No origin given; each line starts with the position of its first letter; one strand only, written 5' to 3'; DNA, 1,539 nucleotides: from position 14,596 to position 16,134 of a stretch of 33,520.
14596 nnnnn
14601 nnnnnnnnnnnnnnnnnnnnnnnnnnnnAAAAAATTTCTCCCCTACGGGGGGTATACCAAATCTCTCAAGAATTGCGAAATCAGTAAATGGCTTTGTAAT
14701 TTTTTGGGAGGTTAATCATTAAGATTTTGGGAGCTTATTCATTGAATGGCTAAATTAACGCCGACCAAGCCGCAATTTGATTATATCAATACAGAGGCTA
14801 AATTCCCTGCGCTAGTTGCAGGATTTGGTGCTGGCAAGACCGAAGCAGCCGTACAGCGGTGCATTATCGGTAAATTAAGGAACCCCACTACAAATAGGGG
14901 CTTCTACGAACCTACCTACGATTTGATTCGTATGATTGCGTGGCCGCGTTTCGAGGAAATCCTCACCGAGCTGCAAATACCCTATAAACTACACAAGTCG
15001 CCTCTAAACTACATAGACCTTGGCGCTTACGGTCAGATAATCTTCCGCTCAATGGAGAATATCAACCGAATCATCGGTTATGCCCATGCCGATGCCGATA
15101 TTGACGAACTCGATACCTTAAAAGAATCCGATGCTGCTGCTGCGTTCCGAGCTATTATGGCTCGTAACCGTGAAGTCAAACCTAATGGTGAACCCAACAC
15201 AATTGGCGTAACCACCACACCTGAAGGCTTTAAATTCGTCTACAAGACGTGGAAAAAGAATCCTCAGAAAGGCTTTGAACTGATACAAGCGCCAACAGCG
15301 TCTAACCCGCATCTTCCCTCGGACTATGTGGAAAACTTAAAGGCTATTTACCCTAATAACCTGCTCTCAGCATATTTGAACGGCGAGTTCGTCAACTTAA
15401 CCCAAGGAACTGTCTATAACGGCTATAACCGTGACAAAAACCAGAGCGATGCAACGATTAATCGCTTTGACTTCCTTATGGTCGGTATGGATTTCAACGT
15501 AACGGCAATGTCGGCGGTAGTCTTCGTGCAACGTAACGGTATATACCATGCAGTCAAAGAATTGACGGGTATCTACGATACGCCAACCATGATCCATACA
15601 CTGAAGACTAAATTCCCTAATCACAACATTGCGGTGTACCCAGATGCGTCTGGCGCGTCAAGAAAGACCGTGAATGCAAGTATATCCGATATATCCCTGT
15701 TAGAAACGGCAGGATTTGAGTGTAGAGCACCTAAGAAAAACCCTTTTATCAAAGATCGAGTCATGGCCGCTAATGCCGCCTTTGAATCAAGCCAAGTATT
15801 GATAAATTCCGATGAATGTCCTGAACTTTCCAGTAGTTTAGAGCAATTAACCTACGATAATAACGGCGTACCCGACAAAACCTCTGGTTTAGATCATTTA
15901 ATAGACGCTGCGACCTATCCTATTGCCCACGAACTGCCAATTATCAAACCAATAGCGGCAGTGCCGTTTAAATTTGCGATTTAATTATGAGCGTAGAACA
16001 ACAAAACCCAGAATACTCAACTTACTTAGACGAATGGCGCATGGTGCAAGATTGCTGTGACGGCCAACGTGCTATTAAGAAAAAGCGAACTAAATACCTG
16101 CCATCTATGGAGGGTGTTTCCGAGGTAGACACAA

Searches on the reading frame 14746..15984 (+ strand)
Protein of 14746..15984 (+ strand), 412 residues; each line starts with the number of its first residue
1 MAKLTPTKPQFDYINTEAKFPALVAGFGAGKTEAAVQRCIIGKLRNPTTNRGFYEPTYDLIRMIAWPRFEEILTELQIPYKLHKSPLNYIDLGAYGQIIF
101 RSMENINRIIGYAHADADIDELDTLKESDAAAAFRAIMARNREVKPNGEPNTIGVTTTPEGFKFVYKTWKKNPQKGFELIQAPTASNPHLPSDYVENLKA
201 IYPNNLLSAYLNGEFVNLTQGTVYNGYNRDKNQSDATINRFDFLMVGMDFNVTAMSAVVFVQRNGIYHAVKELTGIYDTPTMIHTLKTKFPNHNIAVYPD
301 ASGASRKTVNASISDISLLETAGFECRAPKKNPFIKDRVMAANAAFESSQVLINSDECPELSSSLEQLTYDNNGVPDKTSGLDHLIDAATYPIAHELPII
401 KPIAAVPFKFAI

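Call 5: search_dna_similar(query=window:14746-15984:+, collection=phages, mode=protein, max_rows=25)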
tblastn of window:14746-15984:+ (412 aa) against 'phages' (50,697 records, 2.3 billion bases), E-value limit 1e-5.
Records with a match: 916; places in all: 926; records where one place covers at least 80% of the query: 887.
Best place of each record, by identity: <60% 916.
By first word of the organism name: Salmonella 373; Escherichia 262; Vibrio 69; Klebsiella 55; Pseudomonas 27; Serratia 13; Kagunavirus 11; Rhizobium 10; Pectobacterium 7; Shigella 6; and 35 more.
By host as written in the record: Escherichia coli 145; - 60; Salmonella enterica subsp. enterica serovar Enteritidis 56; Salmonella enterica 54; Salmonella enterica subsp. enterica serovar Typhimurium 49; Salmonella sp. 37; Vibrio breoganii 23; Salmonella enterica subsp. enterica serovar Enteritidis PT1 20; and 232 more.
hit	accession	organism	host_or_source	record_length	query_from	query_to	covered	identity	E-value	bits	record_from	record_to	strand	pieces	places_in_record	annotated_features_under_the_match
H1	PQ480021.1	Caulobacter phage DMCA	Caulobacter vibrioides CB15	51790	7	406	97%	50.5%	7e-121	392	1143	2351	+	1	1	putative terminase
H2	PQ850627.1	Escherichia phage SonjaBuckley_Bas74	Escherichia coli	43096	4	412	99%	48.2%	8e-115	374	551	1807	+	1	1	hypothetical protein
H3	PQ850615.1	Escherichia phage LotteLoewe_Bas71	Escherichia coli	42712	4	412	99%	48.2%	2e-114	373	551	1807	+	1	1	hypothetical protein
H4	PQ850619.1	Escherichia phage MarieHeimVoegtlin_Bas70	Escherichia coli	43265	4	412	99%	48.2%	2e-114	373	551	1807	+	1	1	hypothetical protein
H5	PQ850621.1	Escherichia phage NicoleGrasset_Bas72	Escherichia coli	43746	4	412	99%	48.2%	2e-114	373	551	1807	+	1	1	hypothetical protein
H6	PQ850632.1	Escherichia phage VerenaMeyer_Bas76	Escherichia coli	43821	4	412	99%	48.2%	2e-114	373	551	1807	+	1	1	hypothetical protein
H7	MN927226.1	Escherichia phage vB_EcoS_XY2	Escherichia coli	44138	4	412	99%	48.2%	2e-114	373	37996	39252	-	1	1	terminase large subunit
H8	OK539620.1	Escherichia phage NTEC3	Escherichia coli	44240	4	412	99%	48.2%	2e-114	373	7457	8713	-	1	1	terminase large subunit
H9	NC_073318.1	Escherichia phage NTEC3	Escherichia coli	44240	4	412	99%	48.2%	2e-114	373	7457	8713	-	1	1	terminase large subunit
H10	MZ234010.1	Escherichia phage vB_EcoS-22664BS2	Escherichia coli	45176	4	412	99%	48.2%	2e-114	373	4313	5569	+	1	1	terminase large subunit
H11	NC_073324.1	Escherichia phage vB_EcoS-22664BS2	Escherichia coli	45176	4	412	99%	48.2%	2e-114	373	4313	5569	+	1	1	terminase large subunit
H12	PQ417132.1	Escherichia phage vB_VIPECOTH07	Escherichia coli OMCS-22-1338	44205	4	412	99%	48.2%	2e-114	373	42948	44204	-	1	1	hypothetical protein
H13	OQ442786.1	Escherichia phage JSSK01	Escherichia coli K1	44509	4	412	99%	48.2%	2e-114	373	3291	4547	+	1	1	terminase large subunit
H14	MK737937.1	Raoultella phage RP180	Raoultella sp. CEMTC 2544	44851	4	412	99%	48.2%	2e-114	373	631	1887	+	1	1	terminase large subunit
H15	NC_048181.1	Raoultella phage RP180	Raoultella sp. CEMTC 2544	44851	4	412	99%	48.2%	2e-114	373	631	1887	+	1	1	terminase family protein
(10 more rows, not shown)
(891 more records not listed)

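Call 7: find_encoding_contigs(protein=window:14746-15984:+, flank=10000, max_places=10)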
Protein window:14746-15984:+ (412 aa): 22 contigs read that carry it; 10 places shown.
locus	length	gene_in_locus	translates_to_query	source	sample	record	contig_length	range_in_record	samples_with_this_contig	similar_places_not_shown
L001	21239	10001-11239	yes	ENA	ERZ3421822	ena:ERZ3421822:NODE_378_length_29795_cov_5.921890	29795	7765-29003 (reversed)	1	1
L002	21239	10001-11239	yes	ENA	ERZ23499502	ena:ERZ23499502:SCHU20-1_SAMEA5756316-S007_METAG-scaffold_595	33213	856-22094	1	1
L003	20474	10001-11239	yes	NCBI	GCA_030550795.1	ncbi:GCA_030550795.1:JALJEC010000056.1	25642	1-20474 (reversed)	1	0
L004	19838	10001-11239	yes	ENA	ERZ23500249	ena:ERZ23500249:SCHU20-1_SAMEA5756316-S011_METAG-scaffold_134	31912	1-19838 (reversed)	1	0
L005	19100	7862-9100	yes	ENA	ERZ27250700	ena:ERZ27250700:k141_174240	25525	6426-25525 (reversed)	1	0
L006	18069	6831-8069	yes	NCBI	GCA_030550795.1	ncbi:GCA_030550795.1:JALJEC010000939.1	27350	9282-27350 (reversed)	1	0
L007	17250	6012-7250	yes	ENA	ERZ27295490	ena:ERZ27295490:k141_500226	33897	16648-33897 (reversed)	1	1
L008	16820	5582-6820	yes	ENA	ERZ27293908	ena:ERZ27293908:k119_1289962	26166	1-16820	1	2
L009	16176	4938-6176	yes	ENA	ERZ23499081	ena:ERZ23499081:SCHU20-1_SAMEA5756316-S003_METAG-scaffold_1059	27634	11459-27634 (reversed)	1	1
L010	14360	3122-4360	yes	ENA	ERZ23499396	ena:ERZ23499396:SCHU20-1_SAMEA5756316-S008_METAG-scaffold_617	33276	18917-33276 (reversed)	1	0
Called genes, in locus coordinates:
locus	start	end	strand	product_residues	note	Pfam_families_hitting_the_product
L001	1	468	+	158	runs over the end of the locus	-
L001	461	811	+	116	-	PF08291:Peptidase_M15_3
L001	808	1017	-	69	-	-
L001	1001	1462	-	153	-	PF05772:NinB (faint)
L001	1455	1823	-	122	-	-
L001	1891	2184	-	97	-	-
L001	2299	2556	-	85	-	PF14090:HTH_39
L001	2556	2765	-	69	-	-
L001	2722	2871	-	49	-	-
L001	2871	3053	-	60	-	-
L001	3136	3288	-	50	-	-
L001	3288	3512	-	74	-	-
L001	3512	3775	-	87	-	-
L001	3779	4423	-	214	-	PF04404:ERF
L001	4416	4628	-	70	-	-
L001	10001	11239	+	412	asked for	PF03237:Terminase_6N, PF17289:Terminase_6C (weak)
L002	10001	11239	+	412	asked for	PF03237:Terminase_6N, PF17289:Terminase_6C (weak)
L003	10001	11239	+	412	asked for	PF03237:Terminase_6N, PF17289:Terminase_6C (weak)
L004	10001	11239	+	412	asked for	PF03237:Terminase_6N, PF17289:Terminase_6C (weak)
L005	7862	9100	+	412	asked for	PF03237:Terminase_6N, PF17289:Terminase_6C (weak)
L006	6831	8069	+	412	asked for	PF03237:Terminase_6N, PF17289:Terminase_6C (weak)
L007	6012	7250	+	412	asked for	PF03237:Terminase_6N, PF17289:Terminase_6C (weak)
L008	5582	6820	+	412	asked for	PF03237:Terminase_6N, PF17289:Terminase_6C (weak)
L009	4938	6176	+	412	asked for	PF03237:Terminase_6N, PF17289:Terminase_6C (weak)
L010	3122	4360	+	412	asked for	PF03237:Terminase_6N, PF17289:Terminase_6C (weak)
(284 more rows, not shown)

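Call 10: find_related_loci(query=window:14746-15984:+, collection=genome_contigs, flank=10000)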
Query window:14746-15984:+ (412 aa) in genome_contigs; peptide patterns used: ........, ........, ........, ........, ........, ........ (x = any residue, [..] = any of these).
106 stretches matched a pattern; 1 encode a relative of the query (tblastn E <= 1e-3); 1 distinct loci.
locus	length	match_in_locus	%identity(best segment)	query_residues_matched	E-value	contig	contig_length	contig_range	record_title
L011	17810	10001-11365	40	1-381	4e-87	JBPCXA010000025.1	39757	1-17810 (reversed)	MAG: Gammaproteobacteria bacterium isolate MAG_seacave_91 S1Ck127_1444913, whole genome shotgun sequence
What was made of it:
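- On Beta/gamma-proteobacterial LexA operator (SOS box): The one genome-collection hit is a Gammaproteobacteria MAG contig with 40% terminase identity (call 10).
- Tried and rejected: The single genome-collection scan gave one distant MAG contig (call 10).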
